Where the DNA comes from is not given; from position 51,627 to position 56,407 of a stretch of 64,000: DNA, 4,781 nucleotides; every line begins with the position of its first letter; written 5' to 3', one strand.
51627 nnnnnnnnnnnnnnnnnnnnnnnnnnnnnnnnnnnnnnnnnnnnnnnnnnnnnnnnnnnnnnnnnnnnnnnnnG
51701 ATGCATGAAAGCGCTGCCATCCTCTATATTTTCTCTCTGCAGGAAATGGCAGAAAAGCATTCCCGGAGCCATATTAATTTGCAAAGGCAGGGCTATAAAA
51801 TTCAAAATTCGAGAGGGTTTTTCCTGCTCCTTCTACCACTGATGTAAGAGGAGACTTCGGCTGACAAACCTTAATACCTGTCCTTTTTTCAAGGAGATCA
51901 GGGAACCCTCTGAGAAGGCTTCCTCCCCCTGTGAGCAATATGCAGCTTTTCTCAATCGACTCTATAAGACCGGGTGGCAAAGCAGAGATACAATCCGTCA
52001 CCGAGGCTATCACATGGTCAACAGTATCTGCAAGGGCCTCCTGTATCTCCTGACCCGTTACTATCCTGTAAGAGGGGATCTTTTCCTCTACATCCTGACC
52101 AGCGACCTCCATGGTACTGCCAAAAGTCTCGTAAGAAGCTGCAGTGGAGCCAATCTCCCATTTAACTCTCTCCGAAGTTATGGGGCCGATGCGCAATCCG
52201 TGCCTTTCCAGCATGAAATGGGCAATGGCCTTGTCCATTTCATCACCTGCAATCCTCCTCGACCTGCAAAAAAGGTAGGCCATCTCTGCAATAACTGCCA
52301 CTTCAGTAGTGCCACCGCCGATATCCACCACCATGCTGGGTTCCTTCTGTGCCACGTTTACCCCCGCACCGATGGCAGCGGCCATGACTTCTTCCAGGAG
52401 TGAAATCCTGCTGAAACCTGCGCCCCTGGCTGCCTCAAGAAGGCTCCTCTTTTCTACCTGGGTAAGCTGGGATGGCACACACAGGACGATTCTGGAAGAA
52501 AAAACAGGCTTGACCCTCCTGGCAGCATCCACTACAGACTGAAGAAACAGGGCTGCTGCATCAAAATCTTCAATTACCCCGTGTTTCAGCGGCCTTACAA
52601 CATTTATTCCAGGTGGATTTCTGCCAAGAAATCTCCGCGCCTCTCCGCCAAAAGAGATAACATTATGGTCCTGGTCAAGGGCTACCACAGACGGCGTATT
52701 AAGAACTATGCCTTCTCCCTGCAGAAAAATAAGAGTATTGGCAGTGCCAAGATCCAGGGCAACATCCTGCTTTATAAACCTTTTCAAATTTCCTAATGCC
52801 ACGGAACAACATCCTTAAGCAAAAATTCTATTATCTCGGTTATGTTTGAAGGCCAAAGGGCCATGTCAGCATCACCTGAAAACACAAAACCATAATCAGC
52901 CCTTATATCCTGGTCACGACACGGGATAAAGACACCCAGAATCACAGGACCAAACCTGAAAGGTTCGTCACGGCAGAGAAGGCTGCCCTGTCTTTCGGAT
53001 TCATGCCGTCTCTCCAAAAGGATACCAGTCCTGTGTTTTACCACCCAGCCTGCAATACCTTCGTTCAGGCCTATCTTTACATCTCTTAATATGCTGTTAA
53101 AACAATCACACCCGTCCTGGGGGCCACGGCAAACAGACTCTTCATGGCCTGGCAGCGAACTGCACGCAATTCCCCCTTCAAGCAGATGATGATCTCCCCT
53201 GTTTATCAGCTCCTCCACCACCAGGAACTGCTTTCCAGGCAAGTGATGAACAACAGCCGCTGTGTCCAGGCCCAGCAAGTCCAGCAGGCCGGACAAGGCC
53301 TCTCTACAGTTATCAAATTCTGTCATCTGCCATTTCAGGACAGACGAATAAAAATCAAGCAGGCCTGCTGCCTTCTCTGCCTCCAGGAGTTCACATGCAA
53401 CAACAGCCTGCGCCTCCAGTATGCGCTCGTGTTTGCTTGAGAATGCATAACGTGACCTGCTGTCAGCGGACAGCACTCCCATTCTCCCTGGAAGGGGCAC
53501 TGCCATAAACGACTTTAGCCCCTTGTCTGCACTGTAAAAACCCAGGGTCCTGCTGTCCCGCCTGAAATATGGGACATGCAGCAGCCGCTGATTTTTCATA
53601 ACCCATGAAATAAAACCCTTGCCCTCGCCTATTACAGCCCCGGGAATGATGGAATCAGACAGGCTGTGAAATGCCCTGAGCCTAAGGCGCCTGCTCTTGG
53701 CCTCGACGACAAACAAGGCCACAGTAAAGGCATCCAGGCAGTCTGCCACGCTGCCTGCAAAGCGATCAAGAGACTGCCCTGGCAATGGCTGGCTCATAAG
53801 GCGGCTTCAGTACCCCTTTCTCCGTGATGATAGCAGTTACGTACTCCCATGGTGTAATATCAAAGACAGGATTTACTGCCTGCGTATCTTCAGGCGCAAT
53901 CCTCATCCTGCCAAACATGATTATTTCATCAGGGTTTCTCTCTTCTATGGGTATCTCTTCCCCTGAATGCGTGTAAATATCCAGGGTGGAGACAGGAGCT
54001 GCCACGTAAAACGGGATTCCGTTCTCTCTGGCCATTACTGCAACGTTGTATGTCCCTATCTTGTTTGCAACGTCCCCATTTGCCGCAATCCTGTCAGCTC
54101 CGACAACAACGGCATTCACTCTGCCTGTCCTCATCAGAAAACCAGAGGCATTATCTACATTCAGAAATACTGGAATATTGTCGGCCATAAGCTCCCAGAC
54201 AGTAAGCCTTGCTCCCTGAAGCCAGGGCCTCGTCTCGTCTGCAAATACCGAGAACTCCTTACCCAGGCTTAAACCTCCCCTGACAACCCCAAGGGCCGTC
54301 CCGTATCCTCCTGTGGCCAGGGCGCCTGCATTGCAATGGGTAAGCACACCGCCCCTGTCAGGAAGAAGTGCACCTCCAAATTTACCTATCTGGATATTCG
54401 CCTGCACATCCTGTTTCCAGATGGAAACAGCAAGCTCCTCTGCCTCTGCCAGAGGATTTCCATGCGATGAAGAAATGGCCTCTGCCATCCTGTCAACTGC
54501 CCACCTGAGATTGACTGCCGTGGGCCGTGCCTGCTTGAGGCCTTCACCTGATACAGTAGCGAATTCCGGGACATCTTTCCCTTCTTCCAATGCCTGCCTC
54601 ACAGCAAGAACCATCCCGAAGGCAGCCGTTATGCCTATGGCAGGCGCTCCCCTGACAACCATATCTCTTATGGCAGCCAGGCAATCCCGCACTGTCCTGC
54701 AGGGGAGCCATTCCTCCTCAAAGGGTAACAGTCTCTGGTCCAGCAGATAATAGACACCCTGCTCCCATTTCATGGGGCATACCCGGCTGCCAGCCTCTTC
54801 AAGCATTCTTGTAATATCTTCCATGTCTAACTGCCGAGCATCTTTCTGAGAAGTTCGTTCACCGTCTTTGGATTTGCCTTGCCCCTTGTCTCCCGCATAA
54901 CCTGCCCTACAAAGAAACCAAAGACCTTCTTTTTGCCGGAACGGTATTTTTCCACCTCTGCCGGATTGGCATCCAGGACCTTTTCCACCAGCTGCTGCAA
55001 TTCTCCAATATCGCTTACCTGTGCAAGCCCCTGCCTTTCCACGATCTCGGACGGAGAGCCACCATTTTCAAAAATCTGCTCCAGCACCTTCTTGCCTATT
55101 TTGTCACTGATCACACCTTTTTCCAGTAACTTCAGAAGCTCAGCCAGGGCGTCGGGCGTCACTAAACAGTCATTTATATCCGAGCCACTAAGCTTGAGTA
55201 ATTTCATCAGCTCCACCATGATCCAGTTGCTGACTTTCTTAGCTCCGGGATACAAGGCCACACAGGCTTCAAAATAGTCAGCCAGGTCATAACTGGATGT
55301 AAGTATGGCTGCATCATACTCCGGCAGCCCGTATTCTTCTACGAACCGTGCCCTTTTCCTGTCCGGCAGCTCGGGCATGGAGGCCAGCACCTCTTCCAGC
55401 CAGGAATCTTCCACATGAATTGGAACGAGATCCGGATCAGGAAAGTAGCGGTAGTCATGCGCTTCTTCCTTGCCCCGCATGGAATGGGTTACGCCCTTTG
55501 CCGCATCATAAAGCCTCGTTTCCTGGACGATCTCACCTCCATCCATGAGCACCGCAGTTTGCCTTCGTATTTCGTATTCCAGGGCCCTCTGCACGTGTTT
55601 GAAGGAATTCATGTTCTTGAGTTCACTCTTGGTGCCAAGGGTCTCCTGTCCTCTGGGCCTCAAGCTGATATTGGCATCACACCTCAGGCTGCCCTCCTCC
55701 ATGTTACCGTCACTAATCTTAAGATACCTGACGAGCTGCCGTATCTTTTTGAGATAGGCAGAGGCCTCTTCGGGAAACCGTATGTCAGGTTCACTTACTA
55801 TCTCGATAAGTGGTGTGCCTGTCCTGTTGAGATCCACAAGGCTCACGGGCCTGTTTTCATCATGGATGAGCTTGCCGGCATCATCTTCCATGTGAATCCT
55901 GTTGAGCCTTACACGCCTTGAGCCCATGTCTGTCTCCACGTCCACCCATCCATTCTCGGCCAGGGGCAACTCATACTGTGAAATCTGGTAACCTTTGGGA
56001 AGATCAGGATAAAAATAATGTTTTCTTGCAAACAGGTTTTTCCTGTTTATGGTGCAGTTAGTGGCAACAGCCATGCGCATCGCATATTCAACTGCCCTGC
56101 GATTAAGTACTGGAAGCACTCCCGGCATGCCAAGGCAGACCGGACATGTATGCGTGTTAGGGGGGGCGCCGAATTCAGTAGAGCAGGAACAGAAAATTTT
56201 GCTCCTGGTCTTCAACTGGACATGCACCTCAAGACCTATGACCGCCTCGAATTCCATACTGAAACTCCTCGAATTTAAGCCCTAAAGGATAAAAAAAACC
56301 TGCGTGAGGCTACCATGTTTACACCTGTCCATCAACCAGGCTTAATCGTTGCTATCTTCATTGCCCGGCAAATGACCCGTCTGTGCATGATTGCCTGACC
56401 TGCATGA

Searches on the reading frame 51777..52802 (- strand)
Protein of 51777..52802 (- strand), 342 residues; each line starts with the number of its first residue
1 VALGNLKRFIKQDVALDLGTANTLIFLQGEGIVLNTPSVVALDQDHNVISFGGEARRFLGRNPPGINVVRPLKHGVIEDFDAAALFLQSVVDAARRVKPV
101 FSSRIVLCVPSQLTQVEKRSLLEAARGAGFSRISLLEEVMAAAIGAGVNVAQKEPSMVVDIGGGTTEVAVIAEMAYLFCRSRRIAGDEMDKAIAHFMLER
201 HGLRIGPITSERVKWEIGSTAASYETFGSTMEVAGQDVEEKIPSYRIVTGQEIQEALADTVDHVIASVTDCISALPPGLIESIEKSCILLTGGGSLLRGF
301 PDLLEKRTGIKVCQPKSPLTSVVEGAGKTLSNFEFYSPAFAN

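Call 29: search_protein_families(library=ncbifam, max_evalue=0.00001, proteins=[window:51777-52802:-])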
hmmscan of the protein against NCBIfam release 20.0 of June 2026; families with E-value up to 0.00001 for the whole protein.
window:51777-52802:- (342 aa): 17 families
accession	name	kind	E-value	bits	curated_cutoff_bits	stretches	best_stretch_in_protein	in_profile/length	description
NF010539.0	PRK13927.1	subfamily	3.6e-100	335.1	293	1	8-337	3-333/339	rod shape-determining protein MreB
TIGR00904.1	mreB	subfamily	7e-96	321.2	365.75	1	12-334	3-330/334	MreB/Mrl family cell shape determining protein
NF010540.1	PRK13929.1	exception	5.6e-79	265.6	515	1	9-333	2-327/334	rod-share determining protein MreBH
NF053558.1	BeeR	equivalog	1e-16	60.9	530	1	62-307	61-307/349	BeeR family actin-like protein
NF040964.1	MamK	subfamily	2e-13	50.1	400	1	14-307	3-292/335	MamK family actin-like protein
TIGR01991.1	HscA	equivalog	6.9e-13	47.9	708.55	1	80-274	108-306/600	Fe-S protein assembly chaperone HscA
NF011660.0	PRK15080.1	equivalog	2.5e-12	46.6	182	1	72-179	64-166/277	ethanolamine utilization protein EutJ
NF003520.0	PRK05183.1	subfamily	3.4e-12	45.6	620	1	75-271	123-323/621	Fe-S protein assembly chaperone HscA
TIGR02529.1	EutJ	subfamily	7.6e-12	45.2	152.1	1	71-194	30-148/239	ethanolamine utilization protein EutJ family protein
TIGR01174.1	ftsA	equivalog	1.3e-10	40.9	175.85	1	129-312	171-342/371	cell division protein FtsA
NF002399.0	PRK01433.1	equivalog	4e-09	35.6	743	1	85-327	125-351/595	Fe-S protein assembly chaperone HscA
NF009946.0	PRK13410.1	equivalog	6.6e-08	31.2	1019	1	83-196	116-234/669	molecular chaperone DnaK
TIGR02350.1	prok_dnaK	equivalog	1.2e-07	30.6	822.55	1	84-199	112-233/596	molecular chaperone DnaK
NF008673.0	PRK11678.1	equivalog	9.2e-07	28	331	1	120-172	175-227/450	molecular chaperone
NF001413.0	PRK00290.1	equivalog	1.1e-06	27.3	648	0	103-199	134-234/625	molecular chaperone DnaK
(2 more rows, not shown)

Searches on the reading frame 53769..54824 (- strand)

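Call 29: search_protein_families(library=ncbifam, max_evalue=0.00001, proteins=[window:53769-54824:-])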
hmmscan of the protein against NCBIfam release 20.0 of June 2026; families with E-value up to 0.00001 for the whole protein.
window:53769-54824:- (352 aa): 8 families
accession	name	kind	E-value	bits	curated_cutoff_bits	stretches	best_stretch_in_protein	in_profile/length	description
NF004326.0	PRK05720.1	subfamily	2e-131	438.1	271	1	13-349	8-350/358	s-methyl-5-thioribose-1-phosphate isomerase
TIGR00512.1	salvage_mtnA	equivalog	4.7e-125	417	279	1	18-340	3-334/335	S-methyl-5-thioribose-1-phosphate isomerase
TIGR00524.1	eIF-2B_rel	subfamily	1.3e-108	362.7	185.85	1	42-341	1-303/303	S-methyl-5-thioribose-1-phosphate isomerase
NF004436.0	PRK05772.1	equivalog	8.5e-105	350.9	521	1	13-351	14-361/363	S-methyl-5-thioribose-1-phosphate isomerase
NF004700.0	PRK06036.1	equivalog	2.7e-104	348.9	528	1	19-345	5-334/339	S-methyl-5-thioribose-1-phosphate isomerase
TIGR00511.1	ribulose_e2b2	equivalog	1.6e-53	182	314.1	1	45-341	2-288/301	ribose 1,5-bisphosphate isomerase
NF006210.0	PRK08335.1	equivalog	1.3e-23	83.7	339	1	140-344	93-274/275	translation initiation factor IF-2B subunit alpha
NF004994.0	PRK06372.1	equivalog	5.3e-12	45.7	249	1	192-341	111-248/253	translation initiation factor IF-2B subunit delta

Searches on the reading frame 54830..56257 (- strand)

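Call 29: search_protein_families(library=ncbifam, max_evalue=0.00001, proteins=[window:54830-56257:-])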
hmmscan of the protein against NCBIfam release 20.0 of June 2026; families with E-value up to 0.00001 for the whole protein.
window:54830-56257:- (476 aa): 9 families
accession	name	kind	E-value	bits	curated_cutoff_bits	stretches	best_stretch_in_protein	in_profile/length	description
NF004014.0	PRK05477.1-4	equivalog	2.3e-223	742.2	414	1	1-474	1-474/475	Asp-tRNA(Asn)/Glu-tRNA(Gln) amidotransferase subunit GatB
NF004012.0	PRK05477.1-2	equivalog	1.7e-212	706.4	338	1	1-475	2-479/481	Asp-tRNA(Asn)/Glu-tRNA(Gln) amidotransferase subunit GatB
NF004015.0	PRK05477.1-5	equivalog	1.2e-195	650.8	628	1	2-475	14-487/488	Asp-tRNA(Asn)/Glu-tRNA(Gln) amidotransferase subunit GatB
NF004011.1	PRK05477.1-1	equivalog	1.4e-191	637.3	680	1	1-474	1-473/475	Asp-tRNA(Asn)/Glu-tRNA(Gln) amidotransferase subunit GatB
TIGR00133.1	gatB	equivalog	3e-191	636.2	314.8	1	1-474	2-480/481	Asp-tRNA(Asn)/Glu-tRNA(Gln) amidotransferase subunit GatB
NF004013.0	PRK05477.1-3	equivalog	2.1e-163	544.4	653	1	2-474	16-499/501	Asp-tRNA(Asn)/Glu-tRNA(Gln) amidotransferase subunit GatB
NF003107.0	PRK04028.1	equivalog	5.6e-50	170.4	456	2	243-474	403-624/630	Glu-tRNA(Gln) amidotransferase subunit GatE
NF011291.0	PRK14703.1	equivalog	1.7e-44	152.3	681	1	299-475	597-768/769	glutamine--tRNA ligase/YqeY domain fusion protein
TIGR00134.1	gatE_arch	equivalog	1.3e-41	142.6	319.55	2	221-474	378-618/622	Glu-tRNA(Gln) amidotransferase subunit GatE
